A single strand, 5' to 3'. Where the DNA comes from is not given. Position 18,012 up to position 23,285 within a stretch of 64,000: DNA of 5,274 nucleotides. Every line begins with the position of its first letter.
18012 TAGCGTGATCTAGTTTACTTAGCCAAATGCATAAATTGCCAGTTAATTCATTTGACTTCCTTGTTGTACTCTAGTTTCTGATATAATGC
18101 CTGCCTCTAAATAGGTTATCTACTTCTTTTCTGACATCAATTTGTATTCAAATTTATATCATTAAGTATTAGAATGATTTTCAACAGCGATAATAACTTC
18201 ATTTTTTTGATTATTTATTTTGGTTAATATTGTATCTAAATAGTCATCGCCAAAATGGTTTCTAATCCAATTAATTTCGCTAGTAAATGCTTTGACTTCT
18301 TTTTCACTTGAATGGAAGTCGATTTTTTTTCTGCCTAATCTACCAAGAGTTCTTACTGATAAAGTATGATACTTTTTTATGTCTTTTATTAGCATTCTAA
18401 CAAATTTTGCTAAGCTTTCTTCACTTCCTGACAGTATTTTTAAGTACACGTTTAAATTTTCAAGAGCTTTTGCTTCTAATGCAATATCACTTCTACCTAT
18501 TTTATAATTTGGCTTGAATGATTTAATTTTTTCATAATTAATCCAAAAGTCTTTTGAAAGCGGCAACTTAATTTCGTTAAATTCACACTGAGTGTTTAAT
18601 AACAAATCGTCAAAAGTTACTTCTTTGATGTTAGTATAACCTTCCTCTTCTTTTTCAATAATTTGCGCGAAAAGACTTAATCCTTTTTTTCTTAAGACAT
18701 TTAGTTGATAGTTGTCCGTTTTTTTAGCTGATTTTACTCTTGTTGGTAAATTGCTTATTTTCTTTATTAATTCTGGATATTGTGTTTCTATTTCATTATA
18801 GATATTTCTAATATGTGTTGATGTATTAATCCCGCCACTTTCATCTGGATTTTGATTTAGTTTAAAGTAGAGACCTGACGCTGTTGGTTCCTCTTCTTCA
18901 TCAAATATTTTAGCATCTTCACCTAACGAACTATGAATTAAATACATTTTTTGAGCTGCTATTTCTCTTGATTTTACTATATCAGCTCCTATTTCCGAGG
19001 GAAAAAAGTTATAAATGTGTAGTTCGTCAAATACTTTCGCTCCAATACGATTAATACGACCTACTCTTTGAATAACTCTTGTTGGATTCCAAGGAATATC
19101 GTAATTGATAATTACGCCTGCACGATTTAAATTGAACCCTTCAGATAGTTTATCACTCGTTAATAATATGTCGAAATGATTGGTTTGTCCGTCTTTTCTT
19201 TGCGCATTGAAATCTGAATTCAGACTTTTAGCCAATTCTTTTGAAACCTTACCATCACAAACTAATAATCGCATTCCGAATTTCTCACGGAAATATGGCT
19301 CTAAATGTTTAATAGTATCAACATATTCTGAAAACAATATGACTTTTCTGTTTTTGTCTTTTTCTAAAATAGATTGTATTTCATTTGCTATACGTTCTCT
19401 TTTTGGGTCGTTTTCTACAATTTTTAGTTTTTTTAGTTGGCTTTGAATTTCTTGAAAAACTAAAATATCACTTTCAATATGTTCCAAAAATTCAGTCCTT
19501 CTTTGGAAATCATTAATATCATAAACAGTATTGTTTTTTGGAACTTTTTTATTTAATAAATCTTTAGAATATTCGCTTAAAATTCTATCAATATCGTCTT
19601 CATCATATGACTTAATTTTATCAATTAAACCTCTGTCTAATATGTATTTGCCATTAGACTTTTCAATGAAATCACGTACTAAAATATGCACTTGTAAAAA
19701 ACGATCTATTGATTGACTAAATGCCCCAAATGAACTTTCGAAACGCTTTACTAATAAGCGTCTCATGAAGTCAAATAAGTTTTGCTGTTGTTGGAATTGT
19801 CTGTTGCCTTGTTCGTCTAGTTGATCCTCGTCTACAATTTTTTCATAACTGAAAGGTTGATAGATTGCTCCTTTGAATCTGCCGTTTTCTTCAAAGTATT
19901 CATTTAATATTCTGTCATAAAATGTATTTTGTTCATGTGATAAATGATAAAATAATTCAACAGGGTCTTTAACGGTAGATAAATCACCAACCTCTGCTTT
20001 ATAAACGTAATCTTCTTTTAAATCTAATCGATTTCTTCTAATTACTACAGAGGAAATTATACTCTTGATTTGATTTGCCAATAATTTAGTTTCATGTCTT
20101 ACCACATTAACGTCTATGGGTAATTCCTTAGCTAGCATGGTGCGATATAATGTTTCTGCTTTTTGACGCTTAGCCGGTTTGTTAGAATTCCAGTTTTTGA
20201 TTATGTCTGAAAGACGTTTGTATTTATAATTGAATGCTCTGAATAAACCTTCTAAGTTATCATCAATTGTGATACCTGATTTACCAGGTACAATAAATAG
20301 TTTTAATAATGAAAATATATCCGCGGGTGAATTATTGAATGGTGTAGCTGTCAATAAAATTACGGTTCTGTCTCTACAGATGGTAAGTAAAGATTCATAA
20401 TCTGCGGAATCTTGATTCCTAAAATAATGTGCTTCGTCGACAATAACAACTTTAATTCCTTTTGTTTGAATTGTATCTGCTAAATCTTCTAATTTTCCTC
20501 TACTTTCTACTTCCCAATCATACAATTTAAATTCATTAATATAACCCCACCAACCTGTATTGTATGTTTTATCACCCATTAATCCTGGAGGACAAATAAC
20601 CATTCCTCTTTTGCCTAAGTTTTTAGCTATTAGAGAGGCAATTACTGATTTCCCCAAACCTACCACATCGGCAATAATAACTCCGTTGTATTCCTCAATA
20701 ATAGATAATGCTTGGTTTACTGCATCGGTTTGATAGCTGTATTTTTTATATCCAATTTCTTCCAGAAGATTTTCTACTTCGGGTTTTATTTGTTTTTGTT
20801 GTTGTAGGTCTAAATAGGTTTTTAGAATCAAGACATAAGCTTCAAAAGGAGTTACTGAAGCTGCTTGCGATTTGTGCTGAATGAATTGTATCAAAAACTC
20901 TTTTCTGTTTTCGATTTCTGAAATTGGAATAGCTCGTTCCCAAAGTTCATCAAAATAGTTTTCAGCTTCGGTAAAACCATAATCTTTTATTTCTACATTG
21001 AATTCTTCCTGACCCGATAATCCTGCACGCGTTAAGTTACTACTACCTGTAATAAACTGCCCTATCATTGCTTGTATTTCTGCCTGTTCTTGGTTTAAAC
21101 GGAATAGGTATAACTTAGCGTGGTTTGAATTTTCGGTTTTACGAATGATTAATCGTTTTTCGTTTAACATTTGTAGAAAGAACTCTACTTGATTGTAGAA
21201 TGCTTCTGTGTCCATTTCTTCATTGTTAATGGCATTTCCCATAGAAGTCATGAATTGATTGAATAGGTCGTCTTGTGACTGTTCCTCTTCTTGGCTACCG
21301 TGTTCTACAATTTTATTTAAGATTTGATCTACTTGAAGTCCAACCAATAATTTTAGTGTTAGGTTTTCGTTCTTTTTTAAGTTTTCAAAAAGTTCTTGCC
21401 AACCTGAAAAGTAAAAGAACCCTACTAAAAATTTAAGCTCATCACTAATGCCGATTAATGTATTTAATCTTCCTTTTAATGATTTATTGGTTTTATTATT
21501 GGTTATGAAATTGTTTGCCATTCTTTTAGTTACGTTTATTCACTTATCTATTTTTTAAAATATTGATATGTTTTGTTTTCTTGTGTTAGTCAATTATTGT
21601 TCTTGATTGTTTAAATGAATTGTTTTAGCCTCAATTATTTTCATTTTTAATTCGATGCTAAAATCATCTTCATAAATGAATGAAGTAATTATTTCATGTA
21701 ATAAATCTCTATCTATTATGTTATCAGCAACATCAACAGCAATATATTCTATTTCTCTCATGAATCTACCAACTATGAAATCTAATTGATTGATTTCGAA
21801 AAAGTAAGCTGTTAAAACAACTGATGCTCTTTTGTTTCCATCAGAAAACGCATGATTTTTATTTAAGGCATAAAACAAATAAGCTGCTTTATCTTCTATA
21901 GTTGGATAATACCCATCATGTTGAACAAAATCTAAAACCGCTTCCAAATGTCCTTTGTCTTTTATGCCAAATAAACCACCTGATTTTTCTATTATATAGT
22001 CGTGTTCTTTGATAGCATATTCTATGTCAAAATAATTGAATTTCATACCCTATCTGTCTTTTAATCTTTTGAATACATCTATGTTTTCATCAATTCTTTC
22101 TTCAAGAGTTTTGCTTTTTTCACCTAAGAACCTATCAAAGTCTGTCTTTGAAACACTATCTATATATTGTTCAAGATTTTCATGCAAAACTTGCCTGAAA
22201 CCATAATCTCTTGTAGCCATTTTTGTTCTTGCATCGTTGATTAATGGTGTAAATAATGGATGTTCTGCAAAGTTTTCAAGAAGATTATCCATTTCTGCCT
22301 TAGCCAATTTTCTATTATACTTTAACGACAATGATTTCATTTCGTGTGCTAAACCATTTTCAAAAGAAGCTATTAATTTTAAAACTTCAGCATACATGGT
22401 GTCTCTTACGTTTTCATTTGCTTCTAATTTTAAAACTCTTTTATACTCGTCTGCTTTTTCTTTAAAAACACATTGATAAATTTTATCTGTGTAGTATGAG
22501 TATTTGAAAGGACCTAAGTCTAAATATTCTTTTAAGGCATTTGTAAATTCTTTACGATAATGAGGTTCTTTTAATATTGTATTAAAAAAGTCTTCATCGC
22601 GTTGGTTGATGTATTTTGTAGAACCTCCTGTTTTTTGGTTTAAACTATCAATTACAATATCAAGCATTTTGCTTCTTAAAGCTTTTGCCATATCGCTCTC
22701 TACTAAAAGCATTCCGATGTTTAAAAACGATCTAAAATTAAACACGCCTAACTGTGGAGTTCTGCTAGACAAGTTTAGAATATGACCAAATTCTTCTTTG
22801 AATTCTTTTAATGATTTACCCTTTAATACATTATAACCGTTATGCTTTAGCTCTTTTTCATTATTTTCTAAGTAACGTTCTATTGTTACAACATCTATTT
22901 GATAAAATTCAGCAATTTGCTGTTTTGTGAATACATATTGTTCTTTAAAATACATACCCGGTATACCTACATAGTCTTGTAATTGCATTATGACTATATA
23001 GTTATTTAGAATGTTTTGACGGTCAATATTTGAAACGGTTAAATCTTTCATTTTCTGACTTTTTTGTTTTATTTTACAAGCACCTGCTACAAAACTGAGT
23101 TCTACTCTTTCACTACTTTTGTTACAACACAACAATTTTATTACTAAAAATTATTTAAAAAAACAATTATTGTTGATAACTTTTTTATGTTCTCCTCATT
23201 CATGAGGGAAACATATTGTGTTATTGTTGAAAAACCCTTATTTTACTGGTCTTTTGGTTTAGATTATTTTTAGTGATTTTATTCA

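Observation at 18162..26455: R-M-like module: giant N6A methyltransferase-TRD plus PLD::SNF2 fusion, with no canonical endonuclease subunit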

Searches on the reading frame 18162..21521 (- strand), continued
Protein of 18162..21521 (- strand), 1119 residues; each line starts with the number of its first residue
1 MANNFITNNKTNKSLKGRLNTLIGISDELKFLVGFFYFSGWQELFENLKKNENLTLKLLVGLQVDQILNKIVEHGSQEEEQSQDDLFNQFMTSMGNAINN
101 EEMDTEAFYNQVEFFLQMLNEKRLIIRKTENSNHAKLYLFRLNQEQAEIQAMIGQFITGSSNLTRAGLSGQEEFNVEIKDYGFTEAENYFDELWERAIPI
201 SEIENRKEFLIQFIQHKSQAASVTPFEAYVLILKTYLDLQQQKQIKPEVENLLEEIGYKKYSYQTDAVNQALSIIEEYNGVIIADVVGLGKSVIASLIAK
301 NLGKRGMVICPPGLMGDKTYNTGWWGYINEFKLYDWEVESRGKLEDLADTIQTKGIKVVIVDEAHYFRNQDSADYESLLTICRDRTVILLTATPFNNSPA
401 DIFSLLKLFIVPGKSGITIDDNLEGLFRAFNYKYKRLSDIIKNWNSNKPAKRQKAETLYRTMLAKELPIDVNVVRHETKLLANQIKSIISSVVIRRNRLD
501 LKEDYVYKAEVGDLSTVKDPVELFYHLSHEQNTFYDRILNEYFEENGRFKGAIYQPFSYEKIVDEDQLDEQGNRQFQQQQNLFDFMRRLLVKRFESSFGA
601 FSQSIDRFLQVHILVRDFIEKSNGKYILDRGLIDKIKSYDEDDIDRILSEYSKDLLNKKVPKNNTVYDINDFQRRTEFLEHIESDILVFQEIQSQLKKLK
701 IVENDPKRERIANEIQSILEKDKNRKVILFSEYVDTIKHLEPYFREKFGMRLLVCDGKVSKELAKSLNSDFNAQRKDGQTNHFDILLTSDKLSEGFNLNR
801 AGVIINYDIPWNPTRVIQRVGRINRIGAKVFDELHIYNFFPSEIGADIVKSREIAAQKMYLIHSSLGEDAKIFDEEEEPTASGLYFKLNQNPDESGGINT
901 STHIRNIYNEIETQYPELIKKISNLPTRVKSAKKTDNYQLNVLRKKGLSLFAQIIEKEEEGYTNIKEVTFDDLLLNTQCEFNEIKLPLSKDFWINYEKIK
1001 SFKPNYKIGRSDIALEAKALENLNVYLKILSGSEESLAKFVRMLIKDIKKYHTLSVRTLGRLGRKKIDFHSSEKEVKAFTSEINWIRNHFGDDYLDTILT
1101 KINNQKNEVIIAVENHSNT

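Call 85: search_protein_families(library=pfam, proteins=[L002:13746-16598:-, L011:14007-16436:+, L020:4887-8216:+, L048:5760-8216:+, L051:3875-6694:+, L056:14934-17972:+, L061:13393-15861:+, L068:13702-16479:+, L023:474-3443:+, L033:10180-12600:-], max_evalue=0.00001)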
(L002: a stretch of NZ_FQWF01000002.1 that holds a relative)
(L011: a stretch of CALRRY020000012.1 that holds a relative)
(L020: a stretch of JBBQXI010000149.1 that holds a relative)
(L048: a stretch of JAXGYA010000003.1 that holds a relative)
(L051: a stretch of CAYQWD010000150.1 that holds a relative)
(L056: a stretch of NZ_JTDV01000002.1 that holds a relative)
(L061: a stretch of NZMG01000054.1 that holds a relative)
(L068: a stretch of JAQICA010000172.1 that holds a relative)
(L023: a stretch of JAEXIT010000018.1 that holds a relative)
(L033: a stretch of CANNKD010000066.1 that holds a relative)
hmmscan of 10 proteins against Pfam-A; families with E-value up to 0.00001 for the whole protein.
L002:13746-16598:- (950 aa): 7 families
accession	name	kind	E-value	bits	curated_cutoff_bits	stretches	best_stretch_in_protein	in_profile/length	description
PF02786.22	CPSase_L_D2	-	4.5e-93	311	19.8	2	129-336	1-210/211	Carbamoyl-phosphate synthase L chain, ATP binding domain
PF25596.1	CPSase_L_D1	-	7.1e-92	303.7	27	2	567-679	1-117/118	Carbamoyl phosphate synthase preATP-grasp domain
PF02787.25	CPSase_L_D3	-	4e-25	88.1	26.6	1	425-504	1-79/80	Carbamoyl-phosphate synthetase large chain, oligomerisation domain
PF02222.28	ATP-grasp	-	1.3e-12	48.2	27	1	690-855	2-163/179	ATP-grasp domain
PF01071.24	GARS_A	-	6.4e-10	39.6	27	0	689-786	8-109/194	Phosphoribosylglycinamide synthetase, ATP-grasp (A) domain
PF02655.19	ATP-grasp_3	-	7.1e-10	39.6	23.2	0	683-855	3-157/160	ATP-grasp domain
PF07478.18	Dala_Dala_lig_C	-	4.6e-08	33.2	24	0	157-304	29-174/204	D-ala D-ala ligase C-terminus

L011:14007-16436:+ (809 aa): 1 family
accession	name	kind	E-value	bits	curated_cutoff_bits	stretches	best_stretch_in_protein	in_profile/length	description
PF02463.25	SMC_N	-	1.3e-14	54.6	40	1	5-622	2-204/220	RecF/RecN/SMC N terminal domain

L020:4887-8216:+ (1109 aa): 5 families
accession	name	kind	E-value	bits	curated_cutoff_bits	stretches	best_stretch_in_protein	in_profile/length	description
PF14685.13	PDZ_Tricorn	-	4.6e-24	84.7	25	1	791-879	1-87/88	Tricorn protease PDZ domain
PF07676.18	PD40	-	2.2e-22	78.9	20.9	1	353-385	2-34/38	WD40-like Beta Propeller Repeat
PF14684.11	Tricorn_C1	-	1.1e-18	67.3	24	1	709-764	2-57/59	Tricorn protease C1 domain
PF03572.23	Peptidase_S41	-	1.2e-15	57.9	24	1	910-1063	2-165/165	Peptidase family S41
PF00930.27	DPPIV_N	-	4.9e-13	49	22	0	406-447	42-82/354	Dipeptidyl peptidase IV (DPP IV) N-terminal region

L048:5760-8216:+ (818 aa): 1 family
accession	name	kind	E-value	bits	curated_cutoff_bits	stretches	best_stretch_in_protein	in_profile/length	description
PF00082.27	Peptidase_S8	-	9e-32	111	21.8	1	298-605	4-274/288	Subtilase family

L051:3875-6694:+ (940 aa): 4 families
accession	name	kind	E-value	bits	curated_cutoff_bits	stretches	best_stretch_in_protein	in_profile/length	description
PF13715.12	CarbopepD_reg_2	-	1.2e-19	70.6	32.2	1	26-104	1-86/88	CarboxypepD_reg-like domain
PF07715.20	Plug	-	2.9e-19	70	23.9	1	114-221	2-107/107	TonB-dependent Receptor Plug Domain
PF00593.30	TonB_dep_Rec_b-barrel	-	8e-17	62.6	27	1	452-913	21-423/436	TonB dependent receptor-like, beta-barrel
PF13620.12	CarboxypepD_reg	-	2.7e-10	40.9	32.3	1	25-87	1-67/82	Carboxypeptidase regulatory-like domain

L056:14934-17972:+ (1012 aa): 4 families
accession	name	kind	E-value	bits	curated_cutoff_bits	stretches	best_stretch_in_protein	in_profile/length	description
PF07733.18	DNA_pol3_alpha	-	1.9e-61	208.4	23.9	1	250-484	2-259/260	Bacterial DNA polymerase III alpha NTPase domain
PF17657.6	DNA_pol3_finger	-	1.9e-36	125.3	22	1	490-659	3-166/166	Bacterial DNA polymerase III alpha subunit finger domain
PF14579.12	HHH_6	-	5.8e-16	58.9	25.6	1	734-817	4-90/90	Helix-hairpin-helix motif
PF02811.25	PHP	-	1.3e-13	52.1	26.4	1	3-93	2-95/164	PHP domain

L061:13393-15861:+ (822 aa): 0 families

L068:13702-16479:+ (925 aa): 4 families
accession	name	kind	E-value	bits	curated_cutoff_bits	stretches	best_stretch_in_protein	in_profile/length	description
PF00176.29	SNF2-rel_dom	-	1.9e-44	152.4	24.9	1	308-581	2-288/290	SNF2-related domain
PF00271.37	Helicase_C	-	6.6e-22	78.3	23.5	1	600-707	9-110/110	Helicase conserved C-terminal domain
PF04851.21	ResIII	-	7.4e-10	39.4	22.5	1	319-454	24-163/164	Type III restriction enzyme, res subunit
PF00270.35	DEAD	-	6.7e-07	29.6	26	1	318-456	14-163/167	DEAD/DEAH box helicase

L023:474-3443:+ (989 aa): 1 family
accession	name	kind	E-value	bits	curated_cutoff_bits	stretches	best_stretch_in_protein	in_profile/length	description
PF13020.12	NOV_C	-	1.8e-14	54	22.1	1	886-951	20-86/91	Protein NO VEIN, C-terminal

L033:10180-12600:- (806 aa): 0 families

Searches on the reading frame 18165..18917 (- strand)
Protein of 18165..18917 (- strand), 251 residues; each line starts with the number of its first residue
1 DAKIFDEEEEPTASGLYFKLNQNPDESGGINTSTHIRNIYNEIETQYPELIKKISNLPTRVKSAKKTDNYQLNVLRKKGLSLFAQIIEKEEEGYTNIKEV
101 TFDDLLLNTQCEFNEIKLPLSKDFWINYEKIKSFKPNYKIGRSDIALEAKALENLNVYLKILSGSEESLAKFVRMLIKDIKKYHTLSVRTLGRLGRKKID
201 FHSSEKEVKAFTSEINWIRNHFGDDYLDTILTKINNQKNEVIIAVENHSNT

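Call 88: search_solved_structures(query=A6, max_evalue=10)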
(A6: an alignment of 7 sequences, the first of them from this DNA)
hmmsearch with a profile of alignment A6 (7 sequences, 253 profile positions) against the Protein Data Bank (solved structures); distinct sequences matched with E-value up to 10: 2.
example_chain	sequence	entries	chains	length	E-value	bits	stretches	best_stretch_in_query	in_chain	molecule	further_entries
1lqc_A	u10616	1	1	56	0.8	12.6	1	178-226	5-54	LAC REPRESSOR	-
1cjg_A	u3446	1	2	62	0.92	12.4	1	178-226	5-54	PROTEIN (LAC REPRESSOR)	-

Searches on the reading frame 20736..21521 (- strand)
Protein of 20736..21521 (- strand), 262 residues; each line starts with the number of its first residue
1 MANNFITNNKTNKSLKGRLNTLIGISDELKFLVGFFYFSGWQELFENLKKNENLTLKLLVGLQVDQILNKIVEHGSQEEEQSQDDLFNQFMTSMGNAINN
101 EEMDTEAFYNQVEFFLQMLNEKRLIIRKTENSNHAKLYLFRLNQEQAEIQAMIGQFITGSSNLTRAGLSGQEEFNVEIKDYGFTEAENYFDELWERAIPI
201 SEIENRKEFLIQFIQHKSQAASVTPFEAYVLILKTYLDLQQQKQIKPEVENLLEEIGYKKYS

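Call 54: search_solved_structures(query=A4, max_evalue=10, show_alignments=3)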
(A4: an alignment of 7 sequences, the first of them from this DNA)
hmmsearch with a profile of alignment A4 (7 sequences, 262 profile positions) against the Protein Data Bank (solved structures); distinct sequences matched with E-value up to 10: 5.
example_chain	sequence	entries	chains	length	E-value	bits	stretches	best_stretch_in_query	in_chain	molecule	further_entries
3md3_A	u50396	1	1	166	0.092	15.4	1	49-103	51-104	Nuclear and cytoplasmic polyadenylated RNA-binding protein PUB1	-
8fnb_A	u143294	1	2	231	1.2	11.7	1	115-187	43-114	Tenascin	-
9jvq_A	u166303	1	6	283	1.2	11.7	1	93-126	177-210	Non-selective voltage-gated ion channel 1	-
9r5y_A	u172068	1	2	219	1.3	11.6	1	115-187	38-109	Tenascin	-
5r5t_A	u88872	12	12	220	1.3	11.6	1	115-187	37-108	Tenascin C (Hexabrachion), isoform CRA_a | Tenascin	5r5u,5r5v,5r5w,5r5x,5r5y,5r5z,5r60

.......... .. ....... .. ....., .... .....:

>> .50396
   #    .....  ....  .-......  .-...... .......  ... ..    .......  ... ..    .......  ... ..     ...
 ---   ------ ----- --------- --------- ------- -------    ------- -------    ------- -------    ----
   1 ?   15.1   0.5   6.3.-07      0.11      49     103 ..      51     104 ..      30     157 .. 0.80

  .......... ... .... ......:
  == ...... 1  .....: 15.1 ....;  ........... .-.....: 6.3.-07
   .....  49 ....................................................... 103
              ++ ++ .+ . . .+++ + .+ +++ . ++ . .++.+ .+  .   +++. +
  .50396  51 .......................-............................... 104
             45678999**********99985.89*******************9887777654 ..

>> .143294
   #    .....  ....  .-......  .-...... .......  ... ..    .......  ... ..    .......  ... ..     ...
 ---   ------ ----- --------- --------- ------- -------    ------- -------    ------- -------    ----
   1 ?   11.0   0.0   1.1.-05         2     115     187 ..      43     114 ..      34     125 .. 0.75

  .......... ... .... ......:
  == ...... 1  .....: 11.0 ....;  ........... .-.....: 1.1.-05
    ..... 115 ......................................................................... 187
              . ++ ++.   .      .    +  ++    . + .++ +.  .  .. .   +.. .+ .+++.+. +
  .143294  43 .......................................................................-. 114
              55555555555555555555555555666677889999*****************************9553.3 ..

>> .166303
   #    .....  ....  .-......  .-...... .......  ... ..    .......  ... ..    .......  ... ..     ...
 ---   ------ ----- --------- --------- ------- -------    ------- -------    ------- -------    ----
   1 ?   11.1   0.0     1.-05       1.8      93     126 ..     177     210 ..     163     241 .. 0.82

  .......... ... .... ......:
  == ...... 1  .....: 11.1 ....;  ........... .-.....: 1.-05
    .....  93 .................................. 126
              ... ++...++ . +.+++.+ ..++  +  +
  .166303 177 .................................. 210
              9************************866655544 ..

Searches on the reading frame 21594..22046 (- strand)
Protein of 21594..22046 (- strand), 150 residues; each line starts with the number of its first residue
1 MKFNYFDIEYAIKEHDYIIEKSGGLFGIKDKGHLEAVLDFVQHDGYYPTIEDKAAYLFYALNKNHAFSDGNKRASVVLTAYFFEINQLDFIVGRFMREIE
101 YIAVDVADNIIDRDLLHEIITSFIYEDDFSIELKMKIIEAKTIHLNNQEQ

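Call 4: search_protein_families(library=pfam, proteins=[window:21594-22046:-], max_evalue=0.01)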
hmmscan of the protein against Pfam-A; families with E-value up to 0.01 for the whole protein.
window:21594-22046:- (150 aa): 1 family
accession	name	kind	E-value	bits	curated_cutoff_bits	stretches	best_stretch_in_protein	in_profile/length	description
PF02661.23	Fic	-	1.9e-11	45.1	24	1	5-82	1-92/93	Fic/DOC family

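Call 5: search_protein_families(library=padloc, proteins=[window:21594-22046:-], max_evalue=0.001)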
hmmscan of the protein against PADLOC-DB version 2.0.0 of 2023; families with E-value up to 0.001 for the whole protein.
window:21594-22046:- (150 aa): 6 families
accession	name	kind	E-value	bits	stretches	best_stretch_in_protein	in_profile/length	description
PDLC04718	PDC-M59B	-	2.2e-31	107.1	1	3-140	5-143/159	-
PDLC04963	PDC-S23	-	1.2e-13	49.2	1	7-88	182-266/312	-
PDLC04965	PDC-S23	-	1.5e-13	48.8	1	23-90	214-285/327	-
PDLC04964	PDC-S23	-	1.9e-09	35.1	1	25-88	219-286/331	-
PDLC04848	PDC-S05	-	2.2e-06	25.5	1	52-87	211-246/291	-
PDLC04838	PDC-S04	-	0.00045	18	1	51-125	130-203/209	-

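Call 6: search_protein_families(library=ncbifam, proteins=[window:21594-22046:-], max_evalue=0.001)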
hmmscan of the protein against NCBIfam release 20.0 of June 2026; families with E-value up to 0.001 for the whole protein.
window:21594-22046:- (150 aa): 1 family
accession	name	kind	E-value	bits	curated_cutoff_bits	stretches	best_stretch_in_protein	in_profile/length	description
TIGR01550.1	DOC_P1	subfamily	2e-11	44.1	38.65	1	12-118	8-118/122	type II toxin-antitoxin system death-on-curing family toxin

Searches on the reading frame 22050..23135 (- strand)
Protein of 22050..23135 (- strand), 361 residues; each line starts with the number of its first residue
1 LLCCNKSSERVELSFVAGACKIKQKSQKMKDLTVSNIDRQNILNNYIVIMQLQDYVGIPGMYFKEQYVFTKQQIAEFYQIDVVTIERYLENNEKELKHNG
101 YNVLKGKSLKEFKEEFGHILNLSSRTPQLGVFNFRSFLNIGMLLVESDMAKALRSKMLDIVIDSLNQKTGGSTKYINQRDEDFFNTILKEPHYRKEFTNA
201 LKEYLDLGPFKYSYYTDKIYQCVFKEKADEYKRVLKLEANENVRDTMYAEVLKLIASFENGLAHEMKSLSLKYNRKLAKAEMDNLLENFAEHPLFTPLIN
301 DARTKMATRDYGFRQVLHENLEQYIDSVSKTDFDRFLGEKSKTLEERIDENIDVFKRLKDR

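Call 4: search_protein_families(library=pfam, proteins=[window:22050-23135:-], max_evalue=0.01)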
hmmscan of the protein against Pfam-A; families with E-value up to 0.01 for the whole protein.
window:22050-23135:- (361 aa): 1 family
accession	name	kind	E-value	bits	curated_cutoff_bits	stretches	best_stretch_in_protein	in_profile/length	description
PF10543.14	ORF6N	-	0.00014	22.5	27.8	1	63-127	6-70/86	ORF6N domain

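Call 5: search_protein_families(library=padloc, proteins=[window:22050-23135:-], max_evalue=0.001)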
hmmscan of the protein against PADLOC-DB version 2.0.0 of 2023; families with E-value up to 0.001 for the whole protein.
window:22050-23135:- (361 aa): 2 families
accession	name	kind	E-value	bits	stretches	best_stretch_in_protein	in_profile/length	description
PDLC04717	PDC-M59A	-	1.9e-116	387.4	1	29-360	1-334/338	-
PDLC04920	PDC-S13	-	5.4e-06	23.9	1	170-254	136-211/286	-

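Call 6: search_protein_families(library=ncbifam, proteins=[window:22050-23135:-], max_evalue=0.001)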
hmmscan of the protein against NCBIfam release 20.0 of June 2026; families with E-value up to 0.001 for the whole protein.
window:22050-23135:- (361 aa): 0 families
